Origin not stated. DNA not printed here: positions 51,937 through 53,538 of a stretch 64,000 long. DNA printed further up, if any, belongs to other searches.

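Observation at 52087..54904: Tandem pair of single-polypeptide (beta-alpha fused) C-glycoside-deglycosidase-like genes with no oxidase partner nearby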

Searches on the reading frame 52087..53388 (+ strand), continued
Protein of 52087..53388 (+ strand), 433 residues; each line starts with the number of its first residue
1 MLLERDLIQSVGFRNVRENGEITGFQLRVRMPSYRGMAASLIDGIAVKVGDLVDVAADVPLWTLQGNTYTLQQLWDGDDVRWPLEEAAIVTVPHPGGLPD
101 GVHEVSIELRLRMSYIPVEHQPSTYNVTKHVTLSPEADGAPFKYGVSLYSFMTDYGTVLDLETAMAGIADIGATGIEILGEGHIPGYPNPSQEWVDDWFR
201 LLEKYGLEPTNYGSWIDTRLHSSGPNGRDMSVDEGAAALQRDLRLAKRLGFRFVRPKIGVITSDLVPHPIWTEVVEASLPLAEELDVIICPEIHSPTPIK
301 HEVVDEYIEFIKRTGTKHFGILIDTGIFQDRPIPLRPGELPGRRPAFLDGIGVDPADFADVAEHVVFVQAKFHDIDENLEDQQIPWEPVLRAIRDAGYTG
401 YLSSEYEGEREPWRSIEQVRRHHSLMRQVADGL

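Call 36: find_homologous_proteins(query=L001:18388-19920:+, max_evalue=1e-30)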
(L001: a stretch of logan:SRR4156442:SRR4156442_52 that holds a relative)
Query L001:18388-19920:+ (511 aa): 2040 proteins with E <= 1e-30 among 8000 candidates; the best 120 are listed.
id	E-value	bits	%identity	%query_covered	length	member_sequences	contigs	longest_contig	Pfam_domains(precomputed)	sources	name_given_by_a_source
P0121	0.0e+0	1067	94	100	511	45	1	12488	PF00890.31,PF05199.20,PF00732.26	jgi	-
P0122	0.0e+0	1012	89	100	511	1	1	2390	PF05199.20,PF00732.26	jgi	-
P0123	1.1e-295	999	87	100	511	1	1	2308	PF00890.31,PF05199.20,PF00732.26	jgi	jgi:choline dehydrogenase-like flavoprotein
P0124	4.2e-295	997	87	100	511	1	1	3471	PF00890.31,PF05199.20,PF00732.26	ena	-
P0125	1.7e-294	995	87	100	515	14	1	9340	PF00890.31,PF05199.20,PF00732.26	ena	-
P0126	2.1e-293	991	87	100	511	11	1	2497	PF05199.20,PF00732.26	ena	-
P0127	2.6e-290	981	87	99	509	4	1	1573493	PF00890.31,PF05199.20,PF00732.26,PF01494.26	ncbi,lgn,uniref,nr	ncbi:GMC oxidoreductase [Microbacterium sp. Root180]|uniref:GMC oxidoreductase n=1 Tax=Microbacteriu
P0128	3.2e-290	981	86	100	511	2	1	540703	PF00890.31,PF05199.20,PF00732.26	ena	-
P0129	1.2e-289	979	87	100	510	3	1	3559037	PF00890.31,PF05199.20,PF00732.26,PF01494.26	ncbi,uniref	ncbi:GMC family oxidoreductase N-terminal domain-containing protein [Microbacterium lacus]|uniref:GM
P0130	2.5e-289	978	88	99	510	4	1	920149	PF05199.20,PF00732.26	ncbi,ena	-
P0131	1.2e-286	969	86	99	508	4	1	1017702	PF05199.20,PF00732.26,PF01494.26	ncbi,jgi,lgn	jgi:choline dehydrogenase-like flavoprotein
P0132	3.5e-286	968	86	100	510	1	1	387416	PF05199.20,PF00732.26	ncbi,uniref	ncbi:GMC oxidoreductase [Microbacterium sp.]|uniref:GMC oxidoreductase n=1 Tax=Microbacterium sp. Ta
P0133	6.8e-286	967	86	98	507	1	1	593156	PF00890.31,PF05199.20,PF00732.26,PF01494.26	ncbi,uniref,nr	ncbi:GMC oxidoreductase [Microbacterium sp. SS28]|uniref:GMC oxidoreductase n=1 Tax=Microbacterium s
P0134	1.1e-285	966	86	99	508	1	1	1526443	PF05199.20,PF00732.26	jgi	jgi:choline dehydrogenase-like flavoprotein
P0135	1.6e-284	962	85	100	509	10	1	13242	PF05199.20,PF00732.26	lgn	-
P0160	1.2e-268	910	81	100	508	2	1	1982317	PF05199.20,PF00732.26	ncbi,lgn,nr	ncbi:pyranose oxidase [Microbacterium sp. RU33B]|nr:pyranose oxidase [Microbacterium sp. RU33B]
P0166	4.0e-266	901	81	99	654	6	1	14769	PF01261.31,PF00890.31,PF05199.20,PF00732.26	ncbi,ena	-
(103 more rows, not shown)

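Call 37: find_related_loci(query=window:52087-53385:+, collection=genome_contigs, flank=10000)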
Query window:52087-53385:+ (433 aa) in genome_contigs; peptide patterns used: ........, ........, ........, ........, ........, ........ (x = any residue, [..] = any of these).
600 stretches matched a pattern (row limit reached: there are more); 85 encode a relative of the query (tblastn E <= 1e-3); the best 80 are kept; 80 distinct loci.
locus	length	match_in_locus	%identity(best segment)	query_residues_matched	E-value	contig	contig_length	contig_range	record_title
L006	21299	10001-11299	93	1-433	0e+0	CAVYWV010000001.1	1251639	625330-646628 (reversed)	MAG: uncultured Actinomycetota bacterium isolate MFD01275.bin.2.121 genome assembly, contig: contig_10163, whole genome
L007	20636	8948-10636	92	1-433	0e+0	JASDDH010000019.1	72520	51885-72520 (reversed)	Planococcus sp. APC 4015 S8_500.fa_NODE_18, whole genome shotgun sequence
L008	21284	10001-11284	92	1-428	0e+0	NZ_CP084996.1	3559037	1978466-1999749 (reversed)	Microbacterium lacus strain SLM-617 chromosome, complete genome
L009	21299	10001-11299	90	1-433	0e+0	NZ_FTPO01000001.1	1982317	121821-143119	Microbacterium sp. RU33B, whole genome shotgun sequence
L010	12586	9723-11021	90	1-433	0e+0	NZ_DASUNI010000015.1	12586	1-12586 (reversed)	MAG: Microbacterium sp. isolate SMAG_U1595 k141_1511412, whole genome shotgun sequence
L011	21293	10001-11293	86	1-431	0e+0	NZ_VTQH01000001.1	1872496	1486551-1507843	Microbacterium testaceum StLB037 strain DE0422 NODE_1_length_1872496_cov_37.266432, whole genome shotgun sequence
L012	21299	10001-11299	85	1-433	0e+0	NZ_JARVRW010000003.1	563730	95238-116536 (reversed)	Microbacterium sp. lyk4-40-TSB-66 NODE_2_length_563730_cov_94.492908, whole genome shotgun sequence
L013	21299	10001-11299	86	1-433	0e+0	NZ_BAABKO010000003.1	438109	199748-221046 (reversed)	Microbacterium gilvum strain JCM 18537 sequence03, whole genome shotgun sequence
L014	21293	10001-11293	85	1-431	0e+0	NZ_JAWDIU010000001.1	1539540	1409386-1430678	Microbacterium algihabitans strain KSW2-21 contig1, whole genome shotgun sequence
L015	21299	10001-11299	87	1-433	0e+0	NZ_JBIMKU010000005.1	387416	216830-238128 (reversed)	MAG: Microbacterium sp. isolate CCAP1427_2_bin-011 CCAP1427_2_bin-011_c5, whole genome shotgun sequence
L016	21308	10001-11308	85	1-433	0e+0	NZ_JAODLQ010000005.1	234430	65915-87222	Microbacterium hydrothermale strain CGMCC 1.12512 Ga0171574_105, whole genome shotgun sequence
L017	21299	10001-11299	85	1-433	0e+0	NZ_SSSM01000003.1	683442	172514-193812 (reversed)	Naasia lichenicola strain YIM 131853 Scaffold1_3, whole genome shotgun sequence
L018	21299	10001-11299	85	1-433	0e+0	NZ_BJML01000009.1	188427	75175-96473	Microbacterium testaceum strain NBRC 12675 sequence09, whole genome shotgun sequence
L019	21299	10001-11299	84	1-433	0e+0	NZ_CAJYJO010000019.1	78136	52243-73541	MAG: uncultured Microbacterium sp. isolate SP339_1_metabat2_genome_mining.8, whole genome shotgun sequence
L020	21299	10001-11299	84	1-433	0e+0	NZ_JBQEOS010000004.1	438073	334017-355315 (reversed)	Microbacterium sp. 22296 scaffold4, whole genome shotgun sequence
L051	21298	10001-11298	85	1-433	0e+0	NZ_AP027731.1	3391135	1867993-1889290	Naasia aerilata strain NBRC 108725 chromosome, complete genome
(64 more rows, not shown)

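Call 39: find_encoding_contigs(protein=P0129, flank=10000, max_places=2)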
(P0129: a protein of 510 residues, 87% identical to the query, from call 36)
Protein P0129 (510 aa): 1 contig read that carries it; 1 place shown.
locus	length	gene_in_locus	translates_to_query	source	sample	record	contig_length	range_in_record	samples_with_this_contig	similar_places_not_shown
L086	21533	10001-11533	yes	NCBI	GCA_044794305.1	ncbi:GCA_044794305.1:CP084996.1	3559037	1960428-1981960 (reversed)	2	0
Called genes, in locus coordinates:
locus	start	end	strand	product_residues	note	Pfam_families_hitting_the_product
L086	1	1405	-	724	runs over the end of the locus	PF00933:Glyco_hydro_3, PF01915:Glyco_hydro_3_C, PF14310:Fn3-like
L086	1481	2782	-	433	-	PF01547:SBP_bac_1, PF13416:SBP_bac_8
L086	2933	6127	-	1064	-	PF17132:Glyco_hydro_106, PF22666:Glyco_hydro_2_N2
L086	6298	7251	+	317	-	PF00528:BPD_transp_1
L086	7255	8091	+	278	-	PF00528:BPD_transp_1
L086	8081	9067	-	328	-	PF00126:HTH_1, PF03466:LysR_substrate (weak)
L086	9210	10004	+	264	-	PF01261:AP_endonuc_2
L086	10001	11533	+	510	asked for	PF01494:FAD_binding_3 (faint), PF00890:FAD_binding_2 (weak), PF00732:GMC_oxred_N, PF05199:GMC_oxred_C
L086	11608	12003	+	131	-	PF19906:CGDB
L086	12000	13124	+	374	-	PF01261:AP_endonuc_2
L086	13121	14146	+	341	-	PF01261:AP_endonuc_2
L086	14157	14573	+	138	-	PF19906:CGDB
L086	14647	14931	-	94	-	-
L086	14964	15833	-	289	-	PF06283:ThuA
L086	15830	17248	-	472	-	PF19906:CGDB (weak)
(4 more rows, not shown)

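Call 40: find_encoding_contigs(protein=P0160, flank=10000, max_places=2)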
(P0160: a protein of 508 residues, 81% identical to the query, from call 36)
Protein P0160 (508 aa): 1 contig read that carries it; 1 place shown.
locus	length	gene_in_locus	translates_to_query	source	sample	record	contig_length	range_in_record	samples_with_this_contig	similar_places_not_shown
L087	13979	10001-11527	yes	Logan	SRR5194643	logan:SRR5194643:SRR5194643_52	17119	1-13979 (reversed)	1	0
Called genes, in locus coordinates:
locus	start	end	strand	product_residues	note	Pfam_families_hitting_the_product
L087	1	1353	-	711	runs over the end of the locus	PF00933:Glyco_hydro_3, PF01915:Glyco_hydro_3_C, PF14310:Fn3-like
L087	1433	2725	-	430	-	PF01547:SBP_bac_1, PF13416:SBP_bac_8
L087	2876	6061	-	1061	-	PF17132:Glyco_hydro_106, PF22666:Glyco_hydro_2_N2 (weak)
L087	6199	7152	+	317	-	PF00528:BPD_transp_1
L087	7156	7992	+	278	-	PF00528:BPD_transp_1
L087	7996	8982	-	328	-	PF00126:HTH_1, PF03466:LysR_substrate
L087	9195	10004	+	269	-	PF01261:AP_endonuc_2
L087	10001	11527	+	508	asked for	PF00732:GMC_oxred_N, PF05199:GMC_oxred_C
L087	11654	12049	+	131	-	PF19906:CGDB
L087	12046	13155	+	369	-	PF01261:AP_endonuc_2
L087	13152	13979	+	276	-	?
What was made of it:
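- M. lacus CP084996.1 and Microbacterium sp. RU33B continue GH3(-)-SBP(-)-GH106(-)-permease-permease-LysR(-)-AP_endonuc_2-GMC-CGDB-CarB (calls 39, 40).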

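Call 59: predict_structure(alignment_id=A1)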
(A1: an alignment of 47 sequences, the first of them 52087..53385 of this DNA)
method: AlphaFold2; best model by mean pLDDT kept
length: 433 residues; sequences in the alignment: 47
mean_pLDDT: 79.3   pTM: 0.65
mean pLDDT of the five models: 79.3, 78.5, 76.6, 69.7, 63.5
residues with pLDDT >= 90: 124; 70-90: 214; 50-70: 60; < 50: 35
segments of 3 or more residues with pLDDT < 50: 136-139, 154-157, 219-224, 259-264, 336-346
pLDDT, mean of each block of 10 residues (from residue 1): 62 75 86 74 93 94 89 86 80 88 89 59 80 58 83 55 82 85 81 93 89 70 55 89 95 76 55 89 94 80 86 87 88 53 48 88 91 80 89 88 76 69 83 73
secondary structure, 60 per line:
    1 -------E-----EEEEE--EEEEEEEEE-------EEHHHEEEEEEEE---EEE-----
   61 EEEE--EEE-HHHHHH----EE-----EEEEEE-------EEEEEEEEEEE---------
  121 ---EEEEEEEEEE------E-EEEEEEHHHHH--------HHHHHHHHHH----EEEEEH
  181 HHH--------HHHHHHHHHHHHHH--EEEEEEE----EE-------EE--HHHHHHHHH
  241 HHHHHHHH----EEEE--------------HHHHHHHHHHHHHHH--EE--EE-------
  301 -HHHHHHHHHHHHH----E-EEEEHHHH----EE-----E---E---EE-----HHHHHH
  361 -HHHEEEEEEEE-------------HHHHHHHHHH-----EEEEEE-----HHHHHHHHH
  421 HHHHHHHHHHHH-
elements in order: E14-18 E21-29 E42-49 E53-55 E61-64 E67-69 H71-76 E88-93 E101-111 E124-133 E142-147 H148-152 H161-170 E175-179 H180-183 H192-205 E208-214 H232-248 E253-256 H271-285 H302-314 E321-324 H325-328 H355-360 E365-372 H386-395 E401-406 H412-432

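Call 61: fold_search(model_id=the predicted structure, library=pdb)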
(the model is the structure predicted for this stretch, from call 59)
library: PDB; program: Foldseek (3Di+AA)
matches with E <= 10: 1795; with E <= 0.001: 385
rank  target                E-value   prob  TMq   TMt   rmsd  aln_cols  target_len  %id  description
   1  8un2_A                1.0e-74  1.00  0.85  0.85   4.2       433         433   84  Microbacterium testaceum C-glucosyl deglycosidase (CGD), wild type (cryo-EM) (released 2025-04-23)
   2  8qrz_A                3.1e-74  1.00  0.86  0.86   4.2       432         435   84  Microbacterium testaceum C-glucosyl deglycosidase (CGD), wild type (released 2025-04-23)
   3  7dre_A                1.2e-29  1.00  0.58  0.89   3.9       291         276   39  Cryo-EM structure of DfgA-B at 2.54 angstrom resolution (released 2021-12-08)
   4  7bvs_A                5.7e-29  1.00  0.59  0.87   4.2       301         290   38  DfgA-DfgB complex apo (released 2021-04-14)
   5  8umc_A                9.8e-23  1.00  0.55  0.73   4.6       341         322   28  Deinococcus aerius TR0125 C-glucosyl deglycosidase (CGD), cryo-EM (released 2024-05-29)
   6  8qvc_A                1.3e-22  1.00  0.57  0.76   3.7       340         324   29  Deinococcus aerius TR0125 C-glucosyl deglycosidase (CGD), wild type crystal cryoprotected with glycerol (released 2024-05-29)
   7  7drd_G                3.0e-22  1.00  0.55  0.87   5.2       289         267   28  Cryo-EM structure of DgpB-C at 2.85 angstrom resolution (released 2021-12-08)
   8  7drd_C                4.8e-22  1.00  0.56  0.89   3.1       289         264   29  Cryo-EM structure of DgpB-C at 2.85 angstrom resolution (released 2021-12-08)
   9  7drd_A                5.4e-22  1.00  0.55  0.88   5.1       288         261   28  Cryo-EM structure of DgpB-C at 2.85 angstrom resolution (released 2021-12-08)
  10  7xrf_G                6.4e-21  1.00  0.57  0.80   4.0       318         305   28  Crystal structaure of DgpB/C complex (released 2023-02-15)
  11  7dnm_A                2.5e-20  1.00  0.57  0.73   3.5       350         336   25  Crystal structure of the AgCarB2-C2 complex (released 2021-10-20)
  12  7exz_A                8.0e-20  1.00  0.58  0.76   3.7       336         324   25  DgpB-DgpC complex apo 2.5 angstrom (released 2021-11-03)
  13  9m3a_A                9.0e-20  1.00  0.56  0.74   4.0       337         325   21  Crystal structure of the DgpB2/C2 complex from W974-1 in substrate free form (released 2026-03-04)
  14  7bvr_A                1.0e-19  1.00  0.57  0.75   3.9       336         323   25  DgpB-DgpC complex apo (released 2021-04-14)
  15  9m3a_C                1.0e-19  1.00  0.57  0.75   3.7       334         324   22  Crystal structure of the DgpB2/C2 complex from W974-1 in substrate free form (released 2026-03-04)
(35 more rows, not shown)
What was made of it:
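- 52087..53388 (+): Gene 1 (CGD1f), 433 aa: single-chain C-glycoside deglycosidase. Beta domain is residues ~3-120, linker ~121-141, alpha TIM barrel ~142-433. AF2 model has TM 0.85-0.86 to those entries (calls 59, 61).
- On C-glycoside deglycosidase (CGD; DgpBC/CarBC/DfgAB): Foldseek agrees (call 61).
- The Foldseek top hits are named 'Microbacterium testaceum C-glucosyl deglycosidase (CGD)' (call 61). The depositors name the gene 1 orthologue a C-glucosyl deglycosidase (call 61).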

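Call 65: find_related_loci(query=P0129, collection=metagenome_contigs, flank=10000)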
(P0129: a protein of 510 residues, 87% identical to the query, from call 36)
Query P0129 (510 aa) in metagenome_contigs; peptide patterns used: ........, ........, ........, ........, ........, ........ (x = any residue, [..] = any of these).
202 stretches matched a pattern; 105 encode a relative of the query (tblastn E <= 1e-3); the best 80 are kept; 80 distinct loci.
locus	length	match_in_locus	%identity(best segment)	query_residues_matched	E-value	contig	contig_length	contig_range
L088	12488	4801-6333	88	1-510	0e+0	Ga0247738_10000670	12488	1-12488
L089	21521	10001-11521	85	1-507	0e+0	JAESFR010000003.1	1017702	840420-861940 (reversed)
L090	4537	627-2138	86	4-507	0e+0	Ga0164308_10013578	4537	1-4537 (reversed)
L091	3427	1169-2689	87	4-510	0e+0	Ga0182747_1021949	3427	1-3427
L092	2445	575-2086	84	4-507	0e+0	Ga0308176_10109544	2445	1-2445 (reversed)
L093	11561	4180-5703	82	1-507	0e+0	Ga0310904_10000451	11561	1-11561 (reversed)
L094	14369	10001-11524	82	1-507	0e+0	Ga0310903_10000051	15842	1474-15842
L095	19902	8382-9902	81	1-507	0e+0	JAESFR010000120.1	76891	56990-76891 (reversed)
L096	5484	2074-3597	81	1-508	0e+0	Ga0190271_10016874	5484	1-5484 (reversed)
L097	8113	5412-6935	81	1-508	0e+0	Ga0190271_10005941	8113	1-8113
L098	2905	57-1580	80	1-508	0e+0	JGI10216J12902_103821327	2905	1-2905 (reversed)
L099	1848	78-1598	81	1-508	0e+0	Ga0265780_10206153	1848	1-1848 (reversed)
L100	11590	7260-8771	78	4-507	0e+0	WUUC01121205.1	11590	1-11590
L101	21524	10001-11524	79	1-507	0e+0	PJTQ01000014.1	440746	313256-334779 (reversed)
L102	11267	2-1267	84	86-507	0e+0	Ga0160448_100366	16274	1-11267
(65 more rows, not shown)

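Call 77: search_protein_representatives(protein=window:52087-53385:+)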
Query: 433 residues. Proteins with E-value up to 0.001 (for the whole library): 929; up to 1e-10: 429; up to 1e-30: 96. The best 150 are listed.
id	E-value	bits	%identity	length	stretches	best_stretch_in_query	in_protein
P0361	1.5e-217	739.2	90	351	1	1-351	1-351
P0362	1.7e-132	458.9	52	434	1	2-432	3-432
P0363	4.1e-97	342.3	57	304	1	141-430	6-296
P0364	6.9e-89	315.2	56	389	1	160-432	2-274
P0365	6.0e-75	269.2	41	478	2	4-333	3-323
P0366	2.5e-74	267.2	92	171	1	152-278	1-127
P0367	2.2e-71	257.5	86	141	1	1-141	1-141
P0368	6.1e-68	246.1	65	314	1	156-330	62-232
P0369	2.8e-66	240.7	40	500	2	6-332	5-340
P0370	3.6e-66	240.3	57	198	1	160-357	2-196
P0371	5.5e-66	239.7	79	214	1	266-401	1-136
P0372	5.4e-64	233.1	57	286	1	160-346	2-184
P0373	9.0e-64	232.4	89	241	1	1-122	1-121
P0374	2.1e-61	224.6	37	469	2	10-335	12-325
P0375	3.9e-58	213.8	48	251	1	144-382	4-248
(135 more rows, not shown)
